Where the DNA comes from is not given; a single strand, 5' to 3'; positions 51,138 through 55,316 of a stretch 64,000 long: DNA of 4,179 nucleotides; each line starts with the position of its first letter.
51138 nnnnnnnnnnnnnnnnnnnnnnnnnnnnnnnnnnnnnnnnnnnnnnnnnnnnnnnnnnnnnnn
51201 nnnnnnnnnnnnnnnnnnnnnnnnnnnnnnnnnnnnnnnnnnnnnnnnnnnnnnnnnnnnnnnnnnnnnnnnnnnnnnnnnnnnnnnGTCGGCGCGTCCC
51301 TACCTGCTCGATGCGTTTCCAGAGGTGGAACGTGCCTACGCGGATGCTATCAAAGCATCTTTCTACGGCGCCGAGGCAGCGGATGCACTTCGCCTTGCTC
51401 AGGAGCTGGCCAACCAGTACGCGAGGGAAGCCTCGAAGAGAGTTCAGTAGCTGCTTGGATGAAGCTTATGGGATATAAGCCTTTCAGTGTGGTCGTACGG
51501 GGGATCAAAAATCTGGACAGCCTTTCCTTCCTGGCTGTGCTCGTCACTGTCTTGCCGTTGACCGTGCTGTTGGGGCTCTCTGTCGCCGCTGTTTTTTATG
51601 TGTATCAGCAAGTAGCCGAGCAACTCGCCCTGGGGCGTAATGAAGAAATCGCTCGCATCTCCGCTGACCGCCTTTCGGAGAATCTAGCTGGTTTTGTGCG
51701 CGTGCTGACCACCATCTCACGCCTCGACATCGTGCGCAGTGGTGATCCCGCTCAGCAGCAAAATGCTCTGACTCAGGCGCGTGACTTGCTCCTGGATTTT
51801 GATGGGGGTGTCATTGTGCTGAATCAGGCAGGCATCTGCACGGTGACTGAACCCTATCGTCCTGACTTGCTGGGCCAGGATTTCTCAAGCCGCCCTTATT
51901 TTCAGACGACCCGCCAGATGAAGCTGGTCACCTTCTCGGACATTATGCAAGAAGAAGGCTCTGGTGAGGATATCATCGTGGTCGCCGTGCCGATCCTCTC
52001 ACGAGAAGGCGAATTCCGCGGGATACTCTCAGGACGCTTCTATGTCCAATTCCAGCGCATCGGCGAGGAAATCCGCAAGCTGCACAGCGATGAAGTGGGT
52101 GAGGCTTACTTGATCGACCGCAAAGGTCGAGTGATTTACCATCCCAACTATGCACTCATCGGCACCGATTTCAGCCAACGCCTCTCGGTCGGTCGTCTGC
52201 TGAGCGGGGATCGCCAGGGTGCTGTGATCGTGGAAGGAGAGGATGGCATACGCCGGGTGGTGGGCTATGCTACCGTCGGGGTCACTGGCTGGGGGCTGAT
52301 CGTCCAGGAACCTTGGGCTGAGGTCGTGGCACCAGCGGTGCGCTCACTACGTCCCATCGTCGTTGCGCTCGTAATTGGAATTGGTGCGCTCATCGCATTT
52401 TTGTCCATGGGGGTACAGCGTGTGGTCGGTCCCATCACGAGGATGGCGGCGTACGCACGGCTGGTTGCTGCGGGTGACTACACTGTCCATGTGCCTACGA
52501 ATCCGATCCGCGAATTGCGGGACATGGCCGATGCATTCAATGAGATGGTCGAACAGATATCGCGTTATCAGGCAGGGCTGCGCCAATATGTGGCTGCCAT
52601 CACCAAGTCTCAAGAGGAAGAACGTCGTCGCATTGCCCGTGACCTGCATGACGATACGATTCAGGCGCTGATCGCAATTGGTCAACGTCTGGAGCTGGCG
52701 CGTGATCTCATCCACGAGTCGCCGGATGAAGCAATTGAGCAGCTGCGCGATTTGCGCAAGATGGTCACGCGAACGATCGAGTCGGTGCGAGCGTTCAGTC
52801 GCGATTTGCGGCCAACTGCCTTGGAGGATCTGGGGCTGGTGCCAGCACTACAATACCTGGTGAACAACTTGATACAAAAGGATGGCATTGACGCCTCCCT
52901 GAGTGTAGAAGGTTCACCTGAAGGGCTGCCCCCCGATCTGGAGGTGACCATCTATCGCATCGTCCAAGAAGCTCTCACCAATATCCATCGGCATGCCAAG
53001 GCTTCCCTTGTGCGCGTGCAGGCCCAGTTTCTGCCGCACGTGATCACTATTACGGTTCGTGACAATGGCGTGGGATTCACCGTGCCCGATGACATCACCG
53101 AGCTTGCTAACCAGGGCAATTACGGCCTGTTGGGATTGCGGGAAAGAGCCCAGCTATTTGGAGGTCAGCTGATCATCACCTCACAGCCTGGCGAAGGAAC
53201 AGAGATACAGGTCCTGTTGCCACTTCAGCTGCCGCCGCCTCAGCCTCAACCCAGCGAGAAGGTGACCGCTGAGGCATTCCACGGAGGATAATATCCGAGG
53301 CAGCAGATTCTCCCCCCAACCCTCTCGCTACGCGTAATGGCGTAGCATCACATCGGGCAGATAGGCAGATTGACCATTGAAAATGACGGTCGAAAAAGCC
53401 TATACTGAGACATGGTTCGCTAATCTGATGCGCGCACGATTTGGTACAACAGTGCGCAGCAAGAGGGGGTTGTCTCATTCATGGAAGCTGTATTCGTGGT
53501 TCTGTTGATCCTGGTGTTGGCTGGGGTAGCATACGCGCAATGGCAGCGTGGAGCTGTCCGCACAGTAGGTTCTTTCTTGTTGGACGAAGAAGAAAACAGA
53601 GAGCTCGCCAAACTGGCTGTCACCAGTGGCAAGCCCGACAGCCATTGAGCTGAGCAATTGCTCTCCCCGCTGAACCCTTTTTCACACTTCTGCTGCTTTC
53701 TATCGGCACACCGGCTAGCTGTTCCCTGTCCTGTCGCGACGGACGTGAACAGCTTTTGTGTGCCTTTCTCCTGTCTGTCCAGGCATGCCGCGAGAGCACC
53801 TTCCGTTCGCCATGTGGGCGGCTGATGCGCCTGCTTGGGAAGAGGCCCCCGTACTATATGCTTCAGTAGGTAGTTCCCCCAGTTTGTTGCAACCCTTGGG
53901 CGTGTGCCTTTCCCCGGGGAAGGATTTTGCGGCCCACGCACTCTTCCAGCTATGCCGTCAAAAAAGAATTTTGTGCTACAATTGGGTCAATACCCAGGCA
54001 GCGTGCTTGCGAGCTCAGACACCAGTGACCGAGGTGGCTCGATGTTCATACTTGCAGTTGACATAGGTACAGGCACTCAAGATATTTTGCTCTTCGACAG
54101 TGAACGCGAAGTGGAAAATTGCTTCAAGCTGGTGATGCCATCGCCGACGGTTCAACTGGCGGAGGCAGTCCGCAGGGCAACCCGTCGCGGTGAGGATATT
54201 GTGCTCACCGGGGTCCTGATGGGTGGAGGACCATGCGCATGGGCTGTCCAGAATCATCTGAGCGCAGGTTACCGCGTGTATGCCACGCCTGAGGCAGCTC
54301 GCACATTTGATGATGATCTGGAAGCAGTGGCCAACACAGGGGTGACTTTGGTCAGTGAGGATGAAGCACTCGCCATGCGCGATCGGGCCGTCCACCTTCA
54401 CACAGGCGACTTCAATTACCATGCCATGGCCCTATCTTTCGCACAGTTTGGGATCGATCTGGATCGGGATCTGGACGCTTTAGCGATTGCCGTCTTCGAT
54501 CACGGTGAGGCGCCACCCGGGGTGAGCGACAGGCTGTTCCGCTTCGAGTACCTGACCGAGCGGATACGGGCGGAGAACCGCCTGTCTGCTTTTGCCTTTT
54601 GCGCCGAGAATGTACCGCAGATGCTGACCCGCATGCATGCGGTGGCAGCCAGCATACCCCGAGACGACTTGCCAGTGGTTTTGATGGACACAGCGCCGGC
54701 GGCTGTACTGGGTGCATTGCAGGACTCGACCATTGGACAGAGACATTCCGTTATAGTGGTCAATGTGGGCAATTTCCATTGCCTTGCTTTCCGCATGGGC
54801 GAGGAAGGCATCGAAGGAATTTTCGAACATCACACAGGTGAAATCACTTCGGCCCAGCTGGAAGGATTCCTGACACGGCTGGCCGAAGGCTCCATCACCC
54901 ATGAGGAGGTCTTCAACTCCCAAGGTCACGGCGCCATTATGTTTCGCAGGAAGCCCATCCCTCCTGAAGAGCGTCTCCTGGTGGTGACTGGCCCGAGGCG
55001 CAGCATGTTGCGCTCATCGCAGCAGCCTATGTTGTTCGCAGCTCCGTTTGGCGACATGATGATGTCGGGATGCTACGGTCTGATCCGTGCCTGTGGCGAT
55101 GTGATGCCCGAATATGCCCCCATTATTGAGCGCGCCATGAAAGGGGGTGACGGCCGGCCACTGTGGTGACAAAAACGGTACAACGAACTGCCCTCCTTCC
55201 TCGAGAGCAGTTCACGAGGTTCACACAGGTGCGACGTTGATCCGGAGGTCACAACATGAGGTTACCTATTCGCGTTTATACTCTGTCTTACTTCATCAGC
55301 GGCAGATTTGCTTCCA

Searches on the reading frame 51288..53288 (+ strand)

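Call 22: search_protein_families(library=pfam, proteins=[window:51288-53288:+], max_evalue=0.00001)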
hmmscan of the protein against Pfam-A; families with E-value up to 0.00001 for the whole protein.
window:51288-53288:+ (667 aa): 4 families
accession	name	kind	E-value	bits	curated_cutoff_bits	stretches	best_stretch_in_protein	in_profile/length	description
PF02743.24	dCache_1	-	6.7e-21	75.4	45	1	111-339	4-239/240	Cache domain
PF07730.19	HisKA_3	-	3.4e-16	60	24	1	445-512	1-68/68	Histidine kinase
PF02518.31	HATPase_c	-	7.8e-13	49.3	26.4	1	552-647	3-110/111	Histidine kinase-, DNA gyrase B-, and HSP90-like ATPase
PF00672.30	HAMP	-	1.9e-10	41.3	25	1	377-425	4-52/53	HAMP domain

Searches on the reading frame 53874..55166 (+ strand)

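Call 22: search_protein_families(library=pfam, proteins=[window:53874-55166:+], max_evalue=0.00001)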
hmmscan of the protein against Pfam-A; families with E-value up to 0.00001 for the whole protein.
window:53874-55166:+ (431 aa): 1 family
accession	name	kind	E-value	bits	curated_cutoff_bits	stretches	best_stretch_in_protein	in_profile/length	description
PF08735.15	DUF1786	-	4.2e-78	262.6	25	1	116-378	1-252/252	Putative pyruvate format-lyase activating enzyme (DUF1786)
